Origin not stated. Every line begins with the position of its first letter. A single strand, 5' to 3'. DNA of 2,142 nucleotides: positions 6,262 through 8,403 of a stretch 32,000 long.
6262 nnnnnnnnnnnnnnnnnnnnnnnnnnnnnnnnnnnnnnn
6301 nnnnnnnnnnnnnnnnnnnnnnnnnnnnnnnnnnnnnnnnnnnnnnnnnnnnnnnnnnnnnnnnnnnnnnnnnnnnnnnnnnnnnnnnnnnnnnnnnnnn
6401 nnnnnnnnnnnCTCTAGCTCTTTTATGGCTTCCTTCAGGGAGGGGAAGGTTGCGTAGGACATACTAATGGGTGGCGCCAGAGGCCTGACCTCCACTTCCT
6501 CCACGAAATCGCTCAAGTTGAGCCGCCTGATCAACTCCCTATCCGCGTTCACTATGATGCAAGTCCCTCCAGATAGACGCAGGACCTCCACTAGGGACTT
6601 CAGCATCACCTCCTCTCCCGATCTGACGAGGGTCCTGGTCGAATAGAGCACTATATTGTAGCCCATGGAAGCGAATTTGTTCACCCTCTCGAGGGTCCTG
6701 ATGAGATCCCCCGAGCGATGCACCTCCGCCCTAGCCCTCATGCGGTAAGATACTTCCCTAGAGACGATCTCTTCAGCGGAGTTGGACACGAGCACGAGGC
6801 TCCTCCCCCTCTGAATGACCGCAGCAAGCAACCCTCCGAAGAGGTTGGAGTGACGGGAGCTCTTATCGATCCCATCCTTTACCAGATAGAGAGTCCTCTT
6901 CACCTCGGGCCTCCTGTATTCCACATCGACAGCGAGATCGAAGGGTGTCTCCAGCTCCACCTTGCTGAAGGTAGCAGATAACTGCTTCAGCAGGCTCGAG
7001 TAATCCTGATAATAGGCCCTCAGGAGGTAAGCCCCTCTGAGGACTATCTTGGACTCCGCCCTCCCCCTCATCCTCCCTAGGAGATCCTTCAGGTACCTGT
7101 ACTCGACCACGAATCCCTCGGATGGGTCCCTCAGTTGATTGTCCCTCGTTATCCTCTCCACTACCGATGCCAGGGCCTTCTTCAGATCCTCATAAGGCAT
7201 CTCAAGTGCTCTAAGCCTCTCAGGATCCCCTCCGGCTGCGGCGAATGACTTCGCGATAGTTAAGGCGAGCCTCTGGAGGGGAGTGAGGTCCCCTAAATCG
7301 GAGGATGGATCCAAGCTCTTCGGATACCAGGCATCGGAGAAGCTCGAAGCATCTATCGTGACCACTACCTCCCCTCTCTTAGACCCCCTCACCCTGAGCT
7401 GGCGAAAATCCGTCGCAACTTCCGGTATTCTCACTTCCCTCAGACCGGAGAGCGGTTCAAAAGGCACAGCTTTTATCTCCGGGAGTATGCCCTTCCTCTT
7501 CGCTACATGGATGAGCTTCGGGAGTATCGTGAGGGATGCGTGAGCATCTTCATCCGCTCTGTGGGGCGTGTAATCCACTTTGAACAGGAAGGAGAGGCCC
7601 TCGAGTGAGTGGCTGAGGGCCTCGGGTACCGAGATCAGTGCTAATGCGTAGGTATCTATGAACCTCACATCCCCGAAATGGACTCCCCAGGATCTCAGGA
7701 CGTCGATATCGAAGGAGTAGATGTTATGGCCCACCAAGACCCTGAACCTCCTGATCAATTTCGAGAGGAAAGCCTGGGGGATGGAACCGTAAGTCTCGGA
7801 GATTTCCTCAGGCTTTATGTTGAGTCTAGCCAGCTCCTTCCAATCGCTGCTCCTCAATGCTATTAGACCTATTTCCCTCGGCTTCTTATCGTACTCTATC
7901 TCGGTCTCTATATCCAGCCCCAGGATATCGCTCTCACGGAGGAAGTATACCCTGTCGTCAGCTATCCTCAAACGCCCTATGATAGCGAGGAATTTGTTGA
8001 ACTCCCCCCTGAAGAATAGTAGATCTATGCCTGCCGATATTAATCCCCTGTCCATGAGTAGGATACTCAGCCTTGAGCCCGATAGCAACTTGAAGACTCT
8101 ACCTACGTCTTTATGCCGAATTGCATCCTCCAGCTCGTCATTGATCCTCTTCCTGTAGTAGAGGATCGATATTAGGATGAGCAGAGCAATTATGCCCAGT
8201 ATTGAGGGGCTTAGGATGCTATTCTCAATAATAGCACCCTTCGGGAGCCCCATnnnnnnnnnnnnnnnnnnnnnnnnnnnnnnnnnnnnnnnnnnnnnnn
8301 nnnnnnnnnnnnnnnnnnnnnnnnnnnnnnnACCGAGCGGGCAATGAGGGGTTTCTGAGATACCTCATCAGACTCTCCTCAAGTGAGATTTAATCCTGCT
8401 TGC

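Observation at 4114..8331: Membrane-anchored DEDDh exonuclease-RecQ helicase fusion (WRN-like architecture) in an archaeal context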

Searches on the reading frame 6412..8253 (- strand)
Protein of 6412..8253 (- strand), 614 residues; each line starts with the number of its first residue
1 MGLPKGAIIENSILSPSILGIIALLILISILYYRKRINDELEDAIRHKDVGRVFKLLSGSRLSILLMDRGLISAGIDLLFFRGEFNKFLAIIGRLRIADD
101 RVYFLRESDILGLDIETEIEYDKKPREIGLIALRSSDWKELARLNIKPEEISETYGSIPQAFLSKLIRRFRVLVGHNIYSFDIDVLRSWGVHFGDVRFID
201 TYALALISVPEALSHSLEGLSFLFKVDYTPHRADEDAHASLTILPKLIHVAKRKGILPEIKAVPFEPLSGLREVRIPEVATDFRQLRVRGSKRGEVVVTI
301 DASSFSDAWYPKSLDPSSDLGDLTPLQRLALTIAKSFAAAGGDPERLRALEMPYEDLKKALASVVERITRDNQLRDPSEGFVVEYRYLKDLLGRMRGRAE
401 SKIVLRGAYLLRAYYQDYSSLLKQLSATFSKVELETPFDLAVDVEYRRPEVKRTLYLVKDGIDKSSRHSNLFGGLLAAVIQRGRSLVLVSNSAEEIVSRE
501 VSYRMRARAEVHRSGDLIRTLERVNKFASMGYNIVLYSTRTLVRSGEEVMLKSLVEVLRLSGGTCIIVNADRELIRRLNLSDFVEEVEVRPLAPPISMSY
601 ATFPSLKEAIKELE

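Call 47: search_protein_representatives(alignment_id=A5)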
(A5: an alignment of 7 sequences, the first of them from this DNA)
Query: 7 sequences, 618 profile positions. Proteins with E-value up to 0.001 (for the whole library): 820; up to 1e-10: 25; up to 1e-30: 8. The best 150 are listed.
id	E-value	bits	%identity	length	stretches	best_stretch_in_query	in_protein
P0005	4.6e-293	989.9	-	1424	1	1-618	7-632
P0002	9.3e-293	988.9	-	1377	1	7-618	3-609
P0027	4.7e-185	633.2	-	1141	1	5-617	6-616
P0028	6.9e-184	629.3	-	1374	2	11-617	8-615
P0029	3.5e-142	491.5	-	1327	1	4-618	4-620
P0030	4.2e-65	236.9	-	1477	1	28-542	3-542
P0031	2.4e-57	211.3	-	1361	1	5-478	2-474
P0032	5.0e-57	210.3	-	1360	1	3-516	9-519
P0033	4.9e-29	117.8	-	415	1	7-390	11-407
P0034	7.0e-18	81.0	-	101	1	8-74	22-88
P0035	1.1e-16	77.0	-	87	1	333-415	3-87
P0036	1.4e-16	76.7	-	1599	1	22-426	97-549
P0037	3.2e-14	68.9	-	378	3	187-233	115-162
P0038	4.2e-13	65.2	-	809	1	163-241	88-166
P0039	1.3e-12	63.6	-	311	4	163-228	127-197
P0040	1.3e-12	63.6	-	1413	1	154-494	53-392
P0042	3.2e-12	62.2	-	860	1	162-235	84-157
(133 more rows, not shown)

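Call 49: search_protein_families(library=pfam, proteins=[P0029, P0030, P0031, P0036, P0040, P0038, P0042], max_evalue=0.001)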
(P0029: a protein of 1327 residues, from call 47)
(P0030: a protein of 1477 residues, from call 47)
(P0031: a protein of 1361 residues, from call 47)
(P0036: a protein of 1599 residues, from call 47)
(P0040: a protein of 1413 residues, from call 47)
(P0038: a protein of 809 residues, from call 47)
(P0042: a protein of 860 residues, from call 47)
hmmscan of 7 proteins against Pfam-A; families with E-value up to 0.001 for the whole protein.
P0029 (1327 aa): 5 families
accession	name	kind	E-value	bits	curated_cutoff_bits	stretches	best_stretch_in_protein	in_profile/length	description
PF00270.35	DEAD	-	9.5e-22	77.9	26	1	634-813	3-166/167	DEAD/DEAH box helicase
PF00271.37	Helicase_C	-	1.2e-19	71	23.5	1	909-1016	16-110/110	Helicase conserved C-terminal domain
PF04851.21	ResIII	-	9.9e-12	45.5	22.5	1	629-806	2-162/164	Type III restriction enzyme, res subunit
PF18136.6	DNApol_Exo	-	5.9e-06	26.1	26.7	1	99-203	72-170/282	DNA mitochondrial polymerase exonuclease domain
PF22590.2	Cas3-like_C_2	-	4.4e-05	24.1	27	1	927-1014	15-103/106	CRISPR-associated nuclease/helicase Cas3, C-terminal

P0030 (1477 aa): 5 families
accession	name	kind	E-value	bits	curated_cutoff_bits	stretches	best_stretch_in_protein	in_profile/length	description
PF00270.35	DEAD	-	6.3e-23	81.8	26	1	659-811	17-162/167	DEAD/DEAH box helicase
PF00271.37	Helicase_C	-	1.9e-20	73.6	23.5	1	901-1003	19-108/110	Helicase conserved C-terminal domain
PF04851.21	ResIII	-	5.3e-08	33.4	22.5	1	632-771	3-137/164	Type III restriction enzyme, res subunit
PF22590.2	Cas3-like_C_2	-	3.1e-05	24.7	27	1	918-1004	17-104/106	CRISPR-associated nuclease/helicase Cas3, C-terminal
PF18136.6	DNApol_Exo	-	0.00033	20.4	26.7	1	132-170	130-167/282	DNA mitochondrial polymerase exonuclease domain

P0031 (1361 aa): 4 families
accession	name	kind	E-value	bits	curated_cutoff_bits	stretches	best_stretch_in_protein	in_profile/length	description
PF00270.35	DEAD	-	1.1e-22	81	26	1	626-782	17-166/167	DEAD/DEAH box helicase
PF00271.37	Helicase_C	-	6.9e-20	71.8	23.5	1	864-968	19-110/110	Helicase conserved C-terminal domain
PF04851.21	ResIII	-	4.5e-07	30.4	22.5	1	598-741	2-140/164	Type III restriction enzyme, res subunit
PF22590.2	Cas3-like_C_2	-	3.6e-05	24.4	27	1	880-968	16-105/106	CRISPR-associated nuclease/helicase Cas3, C-terminal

P0036 (1599 aa): 3 families
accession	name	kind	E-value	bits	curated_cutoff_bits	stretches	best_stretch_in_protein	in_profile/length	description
PF00270.35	DEAD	-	4e-24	85.7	26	1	800-976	2-164/167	DEAD/DEAH box helicase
PF00271.37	Helicase_C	-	6.2e-20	71.9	23.5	1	1063-1165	19-108/110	Helicase conserved C-terminal domain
PF04851.21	ResIII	-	7.9e-07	29.6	22.5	1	796-972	2-163/164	Type III restriction enzyme, res subunit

P0040 (1413 aa): 6 families
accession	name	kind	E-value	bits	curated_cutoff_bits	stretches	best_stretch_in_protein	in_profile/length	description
PF00270.35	DEAD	-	2e-27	96.4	26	1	549-724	2-164/167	DEAD/DEAH box helicase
PF00271.37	Helicase_C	-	4.2e-20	72.5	23.5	1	797-913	6-109/110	Helicase conserved C-terminal domain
PF04851.21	ResIII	-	1.2e-10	42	22.5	1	546-720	3-162/164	Type III restriction enzyme, res subunit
PF13401.12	AAA_22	-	9.9e-05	23.1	27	0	1176-1264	9-97/130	AAA domain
PF00448.28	SRP54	-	0.00029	21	22.7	0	1176-1208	5-35/196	SRP54-type protein, GTPase domain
PF25199.1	nSTAND_NTPase5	-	0.00099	19.4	34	0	552-605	22-78/145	Novel STAND NTPase 5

P0038 (809 aa): 4 families
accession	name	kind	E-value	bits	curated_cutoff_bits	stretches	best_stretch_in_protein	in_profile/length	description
PF00929.31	RNase_T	-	8.3e-30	104.9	24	1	9-160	1-164/164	Exonuclease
PF21762.3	DEDDh_C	-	9.4e-06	26.3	27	1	89-162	110-187/188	DNA polymerase III subunit epsilon-like, C-terminal domain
PF01612.26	DNA_pol_A_exo1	-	0.00028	21.2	23.6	0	9-145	23-134/173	3'-5' exonuclease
PF16473.11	Rv2179c-like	-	0.00067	19.9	27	0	9-104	3-117/177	3'-5' exoribonuclease Rv2179c-like domain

P0042 (860 aa): 4 families
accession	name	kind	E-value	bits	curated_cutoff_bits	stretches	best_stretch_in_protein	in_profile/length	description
PF00929.31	RNase_T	-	5.9e-29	102.2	24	1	6-157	1-164/164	Exonuclease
PF01612.26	DNA_pol_A_exo1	-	1.5e-06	28.6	23.6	1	4-136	21-127/173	3'-5' exonuclease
PF13307.12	Helicase_C_2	-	1.2e-05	25.9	25.3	1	692-840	9-169/170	Helicase C-terminal domain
PF21762.3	DEDDh_C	-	5.8e-05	23.8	27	1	85-158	109-186/188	DNA polymerase III subunit epsilon-like, C-terminal domain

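Call 62: search_solved_structures(query=A5, max_evalue=1, show_alignments=2)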
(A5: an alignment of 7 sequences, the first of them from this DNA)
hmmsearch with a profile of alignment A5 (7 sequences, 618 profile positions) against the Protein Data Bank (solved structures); distinct sequences matched with E-value up to 1: 0.

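Call 79: list_cluster_members(proteins=[P0027, P0028, P0029, P0030, P0031, P0032, P0036, P0040, P0006, P0004])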
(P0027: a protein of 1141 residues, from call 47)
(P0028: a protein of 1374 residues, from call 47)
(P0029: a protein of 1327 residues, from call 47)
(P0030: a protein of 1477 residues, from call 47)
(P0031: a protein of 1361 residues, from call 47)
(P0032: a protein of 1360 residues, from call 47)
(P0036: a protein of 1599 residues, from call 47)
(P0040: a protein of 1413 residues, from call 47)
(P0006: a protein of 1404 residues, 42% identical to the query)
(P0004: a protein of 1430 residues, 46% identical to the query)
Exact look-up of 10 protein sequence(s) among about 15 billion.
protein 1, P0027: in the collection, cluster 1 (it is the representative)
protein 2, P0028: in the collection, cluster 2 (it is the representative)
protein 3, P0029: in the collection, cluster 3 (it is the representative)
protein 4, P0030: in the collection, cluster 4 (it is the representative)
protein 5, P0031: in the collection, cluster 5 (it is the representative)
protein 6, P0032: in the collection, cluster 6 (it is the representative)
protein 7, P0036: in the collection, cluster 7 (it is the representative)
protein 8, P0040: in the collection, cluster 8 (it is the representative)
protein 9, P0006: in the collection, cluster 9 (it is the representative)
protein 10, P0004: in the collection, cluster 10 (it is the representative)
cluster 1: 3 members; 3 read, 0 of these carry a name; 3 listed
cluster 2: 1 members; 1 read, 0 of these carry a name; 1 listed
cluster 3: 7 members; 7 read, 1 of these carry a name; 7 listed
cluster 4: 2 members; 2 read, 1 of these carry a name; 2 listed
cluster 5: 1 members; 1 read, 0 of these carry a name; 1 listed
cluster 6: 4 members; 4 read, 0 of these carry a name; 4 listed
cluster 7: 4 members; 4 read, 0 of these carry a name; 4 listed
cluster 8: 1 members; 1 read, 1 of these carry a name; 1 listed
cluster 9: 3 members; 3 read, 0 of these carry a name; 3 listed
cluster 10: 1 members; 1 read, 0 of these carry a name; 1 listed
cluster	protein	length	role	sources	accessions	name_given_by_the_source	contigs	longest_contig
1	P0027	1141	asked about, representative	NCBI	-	-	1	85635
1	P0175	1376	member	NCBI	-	-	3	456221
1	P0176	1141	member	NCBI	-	-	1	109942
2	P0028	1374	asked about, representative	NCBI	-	-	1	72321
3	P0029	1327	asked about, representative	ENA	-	-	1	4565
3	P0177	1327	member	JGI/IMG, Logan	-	ATP-dependent DNA helicase RecQ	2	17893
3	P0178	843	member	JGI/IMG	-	-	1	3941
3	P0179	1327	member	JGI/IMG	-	-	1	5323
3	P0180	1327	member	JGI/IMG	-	-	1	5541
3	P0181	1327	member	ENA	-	-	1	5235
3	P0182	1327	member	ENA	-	-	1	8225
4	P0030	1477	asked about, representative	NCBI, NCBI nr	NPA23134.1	MAG: DEAD/DEAH box helicase [Crenarchaeota archaeon] | DEAD/DEAH box helicase [Thermoproteota archaeon]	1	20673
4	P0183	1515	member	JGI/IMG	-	-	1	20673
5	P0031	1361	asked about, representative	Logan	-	-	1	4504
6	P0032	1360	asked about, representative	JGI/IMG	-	-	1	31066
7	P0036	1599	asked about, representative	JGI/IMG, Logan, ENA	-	-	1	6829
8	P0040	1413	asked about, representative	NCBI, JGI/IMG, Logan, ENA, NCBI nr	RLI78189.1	hypothetical protein DRP05_08040 [Archaeoglobales archaeon] | MAG: hypothetical protein DRP05_08040 [Archaeoglobales archaeon]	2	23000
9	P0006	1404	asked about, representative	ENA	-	-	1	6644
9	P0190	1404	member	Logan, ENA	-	-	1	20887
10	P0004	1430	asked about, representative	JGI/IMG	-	-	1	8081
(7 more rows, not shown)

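Call 82: search_dna_similar(query=window:6412-8253:-, collection=plasmids, mode=protein, max_evalue=0.001, max_rows=8)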
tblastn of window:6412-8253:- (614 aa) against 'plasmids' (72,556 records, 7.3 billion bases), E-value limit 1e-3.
No match.

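Call 83: search_dna_similar(query=window:6412-8253:-, collection=phages, mode=protein, max_evalue=0.001, max_rows=8)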
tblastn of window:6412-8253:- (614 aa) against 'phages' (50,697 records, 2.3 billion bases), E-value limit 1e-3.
No match.

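Call 84: find_encoding_contigs(protein=P0028, flank=10000, max_places=3)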
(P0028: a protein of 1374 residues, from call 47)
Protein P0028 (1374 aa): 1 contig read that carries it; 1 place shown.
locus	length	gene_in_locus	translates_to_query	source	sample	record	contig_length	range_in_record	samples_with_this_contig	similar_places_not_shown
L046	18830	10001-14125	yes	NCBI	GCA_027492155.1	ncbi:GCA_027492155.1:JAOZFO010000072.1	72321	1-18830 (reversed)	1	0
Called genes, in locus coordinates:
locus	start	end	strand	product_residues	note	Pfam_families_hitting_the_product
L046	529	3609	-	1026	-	-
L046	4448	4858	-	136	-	PF01850:PIN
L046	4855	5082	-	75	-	PF02697:VAPB_antitox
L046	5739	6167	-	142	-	PF01850:PIN, PF13470:PIN_3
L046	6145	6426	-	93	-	-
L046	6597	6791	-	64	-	-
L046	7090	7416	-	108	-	PF01850:PIN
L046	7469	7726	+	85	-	-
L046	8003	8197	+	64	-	-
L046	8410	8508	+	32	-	-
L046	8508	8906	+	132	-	-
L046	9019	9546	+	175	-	PF04307:YdjM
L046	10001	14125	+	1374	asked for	PF00270:DEAD, PF04851:ResIII, PF00271:Helicase_C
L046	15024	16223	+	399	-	-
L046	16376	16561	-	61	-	PF04014:MazE_antitoxin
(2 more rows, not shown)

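Call 85: find_encoding_contigs(protein=P0175, flank=10000, max_places=3)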
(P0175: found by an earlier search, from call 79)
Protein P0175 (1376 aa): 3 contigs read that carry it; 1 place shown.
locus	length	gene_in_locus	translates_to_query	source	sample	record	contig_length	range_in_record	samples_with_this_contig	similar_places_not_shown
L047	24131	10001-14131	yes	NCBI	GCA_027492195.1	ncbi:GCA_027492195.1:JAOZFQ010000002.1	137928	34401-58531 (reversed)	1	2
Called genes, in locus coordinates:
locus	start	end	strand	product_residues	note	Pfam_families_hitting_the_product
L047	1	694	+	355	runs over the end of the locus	PF01717:Meth_synt_2 (weak)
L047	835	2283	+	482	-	PF17651:Raco_middle, PF14574:RACo_C_ter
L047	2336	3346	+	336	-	PF01959:DHQS, PF26558:DHQS_2nd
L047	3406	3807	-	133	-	PF22550:CesT_Tir_1 (weak)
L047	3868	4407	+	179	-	PF01931:NTPase_I-T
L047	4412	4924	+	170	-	-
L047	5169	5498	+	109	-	PF18653:Arcadin_1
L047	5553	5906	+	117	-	-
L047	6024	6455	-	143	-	PF00571:CBS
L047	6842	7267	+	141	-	PF01402:RHH_1, PF08753:NikR_C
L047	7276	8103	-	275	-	PF00005:ABC_tran, PF02463:SMC_N (faint), PF13304:AAA_21 (faint)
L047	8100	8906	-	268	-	-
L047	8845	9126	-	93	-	PF13190:PDGLE (weak)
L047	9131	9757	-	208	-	PF01891:CbiM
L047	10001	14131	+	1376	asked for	PF00929:RNase_T (weak), PF00270:DEAD, PF04851:ResIII, PF00271:Helicase_C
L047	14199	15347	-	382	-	PF01924:HypD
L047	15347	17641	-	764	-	PF00708:Acylphosphatase, PF07503:zf-HYPF, PF01300:Sua5_yciO_yrdC, PF17788:HypF_C, PF22521:HypF_C_2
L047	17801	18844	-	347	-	PF00586:AIRS, PF02769:AIRS_C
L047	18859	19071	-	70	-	PF01455:HupF_HypC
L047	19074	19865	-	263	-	PF01656:CbiA, PF02374:ArsA_ATPase (weak), PF09140:MipZ (weak), PF10609:ParA, PF13614:AAA_31 (weak)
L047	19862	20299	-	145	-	PF01155:HypA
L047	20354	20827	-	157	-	PF01750:HycI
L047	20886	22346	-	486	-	PF27537:HoxH, PF00374:NiFeSe_Hases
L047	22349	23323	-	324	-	PF01058:Oxidored_q6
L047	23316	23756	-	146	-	PF02662:FlpD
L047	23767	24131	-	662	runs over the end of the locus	PF00890:FAD_binding_2, PF01266:DAO, PF12831:FAD_oxidored, PF13450:NAD_binding_8, PF12838:Fer4_7, PF13183:Fer4_8, PF13187:Fer4_9, PF00037:Fer4, +20 more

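Call 86: find_encoding_contigs(protein=P0183, flank=8000, max_places=2)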
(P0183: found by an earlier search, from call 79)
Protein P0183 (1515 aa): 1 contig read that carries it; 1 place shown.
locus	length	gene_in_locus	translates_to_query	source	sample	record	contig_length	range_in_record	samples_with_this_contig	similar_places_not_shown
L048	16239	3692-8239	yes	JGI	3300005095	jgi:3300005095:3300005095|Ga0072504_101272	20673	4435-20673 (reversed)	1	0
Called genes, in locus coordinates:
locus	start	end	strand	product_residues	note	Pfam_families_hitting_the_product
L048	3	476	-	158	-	?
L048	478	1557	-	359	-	PF00535:Glycos_transf_2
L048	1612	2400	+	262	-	PF02754:CCG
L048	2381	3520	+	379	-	PF02589:LUD_dom, PF13187:Fer4_9 (faint), PF00037:Fer4 (faint), PF13183:Fer4_8, PF13237:Fer4_10 (faint), PF14697:Fer4_21 (faint), PF12838:Fer4_7 (weak), PF13534:Fer4_17 (weak)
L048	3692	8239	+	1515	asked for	PF00270:DEAD, PF04851:ResIII, PF00271:Helicase_C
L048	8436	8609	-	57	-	-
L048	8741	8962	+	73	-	-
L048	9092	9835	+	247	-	PF04055:Radical_SAM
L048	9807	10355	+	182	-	-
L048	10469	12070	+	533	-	PF00515:TPR_1 (faint), PF13424:TPR_12 (faint)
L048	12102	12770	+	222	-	PF04289:DUF447_N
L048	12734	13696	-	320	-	-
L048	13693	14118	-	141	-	PF00582:Usp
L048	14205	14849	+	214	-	PF00406:ADK, PF13207:AAA_17, PF13238:AAA_18, PF13671:AAA_33 (weak), PF05191:ADK_lid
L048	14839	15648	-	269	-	-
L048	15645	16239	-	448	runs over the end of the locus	PF02463:SMC_N (faint), PF13175:AAA_15 (faint), PF13304:AAA_21 (weak)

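Call 87: find_encoding_contigs(protein=P0190, flank=8000, max_places=2)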
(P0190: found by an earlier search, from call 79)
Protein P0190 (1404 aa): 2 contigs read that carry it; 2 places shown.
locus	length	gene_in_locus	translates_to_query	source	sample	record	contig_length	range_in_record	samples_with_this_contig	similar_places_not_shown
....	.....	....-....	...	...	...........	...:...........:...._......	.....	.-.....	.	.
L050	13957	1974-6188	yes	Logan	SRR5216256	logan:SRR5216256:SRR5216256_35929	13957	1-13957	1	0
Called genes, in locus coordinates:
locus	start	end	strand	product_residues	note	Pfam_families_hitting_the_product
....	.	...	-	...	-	?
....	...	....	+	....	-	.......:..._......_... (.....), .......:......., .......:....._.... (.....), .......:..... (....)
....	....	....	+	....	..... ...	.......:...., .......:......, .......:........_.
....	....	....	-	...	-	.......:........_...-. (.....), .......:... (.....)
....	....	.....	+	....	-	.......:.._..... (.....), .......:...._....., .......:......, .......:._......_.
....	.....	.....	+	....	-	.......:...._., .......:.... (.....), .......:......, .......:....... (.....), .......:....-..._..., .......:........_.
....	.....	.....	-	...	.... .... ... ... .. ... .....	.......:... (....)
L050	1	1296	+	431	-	?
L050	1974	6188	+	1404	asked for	PF00270:DEAD, PF04851:ResIII, PF00271:Helicase_C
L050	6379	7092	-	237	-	PF24611:Spectrin_Anc-1 (faint), PF13851:GAS (faint)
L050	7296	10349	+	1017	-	PF02384:N6_Mtase (faint), PF20473:MmeI_Mtase, PF07669:Eco57I, PF22837:M_Eco57I_C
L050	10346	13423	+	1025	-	PF13091:PLDc_2, PF00270:DEAD (faint), PF04851:ResIII, PF20720:nSTAND3 (faint), PF00176:SNF2-rel_dom, PF00271:Helicase_C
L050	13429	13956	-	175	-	?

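Call 88: find_encoding_contigs(protein=P0177, flank=8000, max_places=2)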
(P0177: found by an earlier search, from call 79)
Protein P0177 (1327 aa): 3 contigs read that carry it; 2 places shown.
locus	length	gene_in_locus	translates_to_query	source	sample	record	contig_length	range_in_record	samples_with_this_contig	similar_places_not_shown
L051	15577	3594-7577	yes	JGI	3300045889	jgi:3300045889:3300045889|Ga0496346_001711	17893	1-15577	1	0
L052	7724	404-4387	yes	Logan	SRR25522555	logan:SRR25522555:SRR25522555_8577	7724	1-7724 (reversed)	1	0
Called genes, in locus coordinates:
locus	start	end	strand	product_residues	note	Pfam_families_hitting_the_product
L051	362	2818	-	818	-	PF13589:HATPase_c_3 (weak), PF25794:SACS, PF13020:NOV_C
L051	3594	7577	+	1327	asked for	PF18136:DNApol_Exo (weak), PF00270:DEAD, PF04851:ResIII, PF00271:Helicase_C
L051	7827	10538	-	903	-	PF02463:SMC_N, PF13175:AAA_15 (weak), PF13304:AAA_21 (weak), PF13476:AAA_23, PF13514:AAA_27, PF13555:AAA_29 (weak), PF02463:SMC_N, PF13558:SbcC_Walker_B (faint)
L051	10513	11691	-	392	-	PF00149:Metallophos, PF12850:Metallophos_2 (weak)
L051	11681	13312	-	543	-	PF01935:DUF87, PF05872:HerA_C (faint)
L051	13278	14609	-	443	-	PF09376:NurA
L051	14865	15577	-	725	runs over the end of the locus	PF13589:HATPase_c_3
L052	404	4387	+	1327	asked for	PF18136:DNApol_Exo (weak), PF00270:DEAD, PF04851:ResIII, PF00271:Helicase_C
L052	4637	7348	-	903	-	PF02463:SMC_N, PF13175:AAA_15, PF13304:AAA_21 (weak), PF13476:AAA_23, PF13514:AAA_27, PF13555:AAA_29 (weak), PF02463:SMC_N, PF13558:SbcC_Walker_B (faint)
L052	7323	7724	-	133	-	?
